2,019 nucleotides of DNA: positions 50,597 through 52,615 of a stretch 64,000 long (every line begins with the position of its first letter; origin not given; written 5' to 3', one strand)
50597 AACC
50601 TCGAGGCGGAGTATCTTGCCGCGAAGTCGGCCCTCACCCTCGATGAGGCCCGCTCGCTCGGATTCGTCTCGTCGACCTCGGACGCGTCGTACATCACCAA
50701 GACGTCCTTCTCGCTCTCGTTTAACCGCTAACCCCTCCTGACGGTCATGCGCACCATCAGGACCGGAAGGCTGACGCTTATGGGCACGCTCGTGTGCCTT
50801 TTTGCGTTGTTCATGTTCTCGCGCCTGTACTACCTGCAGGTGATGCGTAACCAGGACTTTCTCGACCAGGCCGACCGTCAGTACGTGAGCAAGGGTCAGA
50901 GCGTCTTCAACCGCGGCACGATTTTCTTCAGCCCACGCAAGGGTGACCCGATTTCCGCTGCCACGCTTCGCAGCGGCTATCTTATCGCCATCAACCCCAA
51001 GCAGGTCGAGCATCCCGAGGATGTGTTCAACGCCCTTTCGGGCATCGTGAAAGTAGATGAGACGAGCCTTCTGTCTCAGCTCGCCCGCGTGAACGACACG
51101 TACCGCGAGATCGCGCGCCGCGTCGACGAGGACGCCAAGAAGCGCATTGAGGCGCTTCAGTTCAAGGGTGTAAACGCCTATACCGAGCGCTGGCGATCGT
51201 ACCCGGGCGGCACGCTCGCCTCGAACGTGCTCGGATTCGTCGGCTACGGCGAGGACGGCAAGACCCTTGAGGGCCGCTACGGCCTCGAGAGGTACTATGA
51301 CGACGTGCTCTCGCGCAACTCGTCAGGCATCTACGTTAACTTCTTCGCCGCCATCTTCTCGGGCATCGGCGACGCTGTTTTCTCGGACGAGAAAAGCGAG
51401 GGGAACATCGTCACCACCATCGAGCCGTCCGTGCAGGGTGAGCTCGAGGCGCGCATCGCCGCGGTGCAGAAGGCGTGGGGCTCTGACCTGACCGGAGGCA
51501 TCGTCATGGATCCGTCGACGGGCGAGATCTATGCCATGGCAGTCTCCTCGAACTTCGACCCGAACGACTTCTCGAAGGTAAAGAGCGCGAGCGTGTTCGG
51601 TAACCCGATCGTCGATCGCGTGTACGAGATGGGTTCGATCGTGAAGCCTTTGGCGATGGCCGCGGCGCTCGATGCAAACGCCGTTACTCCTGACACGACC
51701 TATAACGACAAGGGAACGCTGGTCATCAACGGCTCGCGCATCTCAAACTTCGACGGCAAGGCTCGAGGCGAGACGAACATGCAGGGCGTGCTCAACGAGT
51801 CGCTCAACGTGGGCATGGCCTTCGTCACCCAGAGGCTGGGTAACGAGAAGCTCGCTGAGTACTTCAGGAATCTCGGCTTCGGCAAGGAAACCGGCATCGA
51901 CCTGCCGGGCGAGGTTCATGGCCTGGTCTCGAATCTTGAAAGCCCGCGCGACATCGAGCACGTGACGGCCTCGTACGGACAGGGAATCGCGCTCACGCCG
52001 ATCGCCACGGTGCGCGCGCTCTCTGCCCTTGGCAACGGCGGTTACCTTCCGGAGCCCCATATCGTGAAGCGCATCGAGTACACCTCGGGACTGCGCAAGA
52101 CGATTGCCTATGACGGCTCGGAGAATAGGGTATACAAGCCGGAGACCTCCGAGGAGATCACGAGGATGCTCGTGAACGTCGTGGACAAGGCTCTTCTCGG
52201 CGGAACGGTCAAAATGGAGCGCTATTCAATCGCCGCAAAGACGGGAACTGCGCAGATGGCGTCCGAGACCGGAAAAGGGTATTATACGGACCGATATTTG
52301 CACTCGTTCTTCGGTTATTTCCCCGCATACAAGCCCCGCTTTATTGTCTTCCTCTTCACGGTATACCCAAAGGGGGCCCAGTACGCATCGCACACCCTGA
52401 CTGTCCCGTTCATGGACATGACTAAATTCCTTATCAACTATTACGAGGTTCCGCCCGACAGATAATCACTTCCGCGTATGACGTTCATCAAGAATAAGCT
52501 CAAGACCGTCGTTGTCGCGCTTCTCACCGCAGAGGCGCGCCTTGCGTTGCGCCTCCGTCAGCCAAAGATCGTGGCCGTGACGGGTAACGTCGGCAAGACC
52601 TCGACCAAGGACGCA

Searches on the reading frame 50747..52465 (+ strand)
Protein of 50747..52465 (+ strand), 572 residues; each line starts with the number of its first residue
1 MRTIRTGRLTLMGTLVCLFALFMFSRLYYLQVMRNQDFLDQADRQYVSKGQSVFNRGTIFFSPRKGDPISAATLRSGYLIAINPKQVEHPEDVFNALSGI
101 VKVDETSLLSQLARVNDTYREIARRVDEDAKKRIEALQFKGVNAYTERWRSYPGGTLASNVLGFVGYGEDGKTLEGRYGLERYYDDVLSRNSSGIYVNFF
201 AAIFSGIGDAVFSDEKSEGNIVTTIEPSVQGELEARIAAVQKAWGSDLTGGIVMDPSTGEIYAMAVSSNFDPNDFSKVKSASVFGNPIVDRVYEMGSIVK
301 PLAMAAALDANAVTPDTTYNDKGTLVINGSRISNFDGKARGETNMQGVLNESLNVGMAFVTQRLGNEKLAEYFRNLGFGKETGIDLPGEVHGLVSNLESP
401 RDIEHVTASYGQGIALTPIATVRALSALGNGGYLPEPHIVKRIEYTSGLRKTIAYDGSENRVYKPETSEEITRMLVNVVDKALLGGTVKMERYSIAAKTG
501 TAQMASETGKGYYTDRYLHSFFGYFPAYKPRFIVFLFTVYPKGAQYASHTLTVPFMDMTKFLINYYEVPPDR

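Call 58: search_protein_families(library=pfam, max_evalue=0.00001, proteins=[window:50747-52465:+])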
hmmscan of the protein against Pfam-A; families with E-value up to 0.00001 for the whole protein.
window:50747-52465:+ (572 aa): 2 families
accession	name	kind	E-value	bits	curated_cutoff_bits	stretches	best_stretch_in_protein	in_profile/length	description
PF00905.27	Transpeptidase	-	1.1e-66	225.5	22.1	1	252-546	4-284/299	Penicillin binding protein transpeptidase domain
PF03717.20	PBP_dimer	-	3.8e-08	34.4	24.4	1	72-189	18-159/180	Penicillin-binding Protein dimerisation domain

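Call 63: find_encoding_contigs(protein=window:50747-52465:+, flank=10000, max_places=6)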
Protein window:50747-52465:+ (572 aa): 11 contigs read that carry it; 6 places shown.
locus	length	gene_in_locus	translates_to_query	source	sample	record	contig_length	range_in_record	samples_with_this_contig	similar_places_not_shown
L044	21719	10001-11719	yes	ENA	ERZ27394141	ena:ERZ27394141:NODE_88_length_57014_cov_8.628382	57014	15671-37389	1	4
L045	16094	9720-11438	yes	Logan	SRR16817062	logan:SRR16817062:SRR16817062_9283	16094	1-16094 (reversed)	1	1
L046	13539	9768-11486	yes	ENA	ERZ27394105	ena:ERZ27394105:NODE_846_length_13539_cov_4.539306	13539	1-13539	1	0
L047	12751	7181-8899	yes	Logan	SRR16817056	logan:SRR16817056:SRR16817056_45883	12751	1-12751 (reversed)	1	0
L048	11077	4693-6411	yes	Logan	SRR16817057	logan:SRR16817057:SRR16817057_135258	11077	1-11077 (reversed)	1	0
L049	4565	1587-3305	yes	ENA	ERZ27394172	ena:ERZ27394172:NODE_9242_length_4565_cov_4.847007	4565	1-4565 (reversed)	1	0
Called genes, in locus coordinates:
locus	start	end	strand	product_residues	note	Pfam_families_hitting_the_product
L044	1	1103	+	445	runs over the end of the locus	PF00587:tRNA-synt_2b, PF03129:HGTP_anticodon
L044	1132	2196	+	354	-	PF00022:Actin (faint), PF06723:MreB_Mbl, PF00012:HSP70, PF14450:FtsA, PF23717:DUF7159 (weak)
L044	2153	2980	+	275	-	PF04085:MreC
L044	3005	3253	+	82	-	-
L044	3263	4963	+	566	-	PF03717:PBP_dimer, PF00905:Transpeptidase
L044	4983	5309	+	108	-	-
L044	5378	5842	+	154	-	PF03449:GreA_GreB_N, PF01272:GreA_GreB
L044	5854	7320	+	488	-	PF01336:tRNA_anti-codon, PF00152:tRNA-synt_2, PF01409:tRNA-synt_2d (faint)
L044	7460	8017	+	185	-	-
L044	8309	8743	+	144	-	PF02381:MraZ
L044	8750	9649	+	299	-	PF01795:Methyltransf_5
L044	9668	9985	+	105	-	-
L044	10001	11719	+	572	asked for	PF03717:PBP_dimer, PF00905:Transpeptidase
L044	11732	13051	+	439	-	PF08245:Mur_ligase_M, PF02875:Mur_ligase_C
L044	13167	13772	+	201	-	-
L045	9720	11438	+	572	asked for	PF03717:PBP_dimer, PF00905:Transpeptidase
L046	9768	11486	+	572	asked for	PF03717:PBP_dimer, PF00905:Transpeptidase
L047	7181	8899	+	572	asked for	PF03717:PBP_dimer, PF00905:Transpeptidase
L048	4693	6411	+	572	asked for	PF03717:PBP_dimer, PF00905:Transpeptidase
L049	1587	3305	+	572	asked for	PF03717:PBP_dimer, PF00905:Transpeptidase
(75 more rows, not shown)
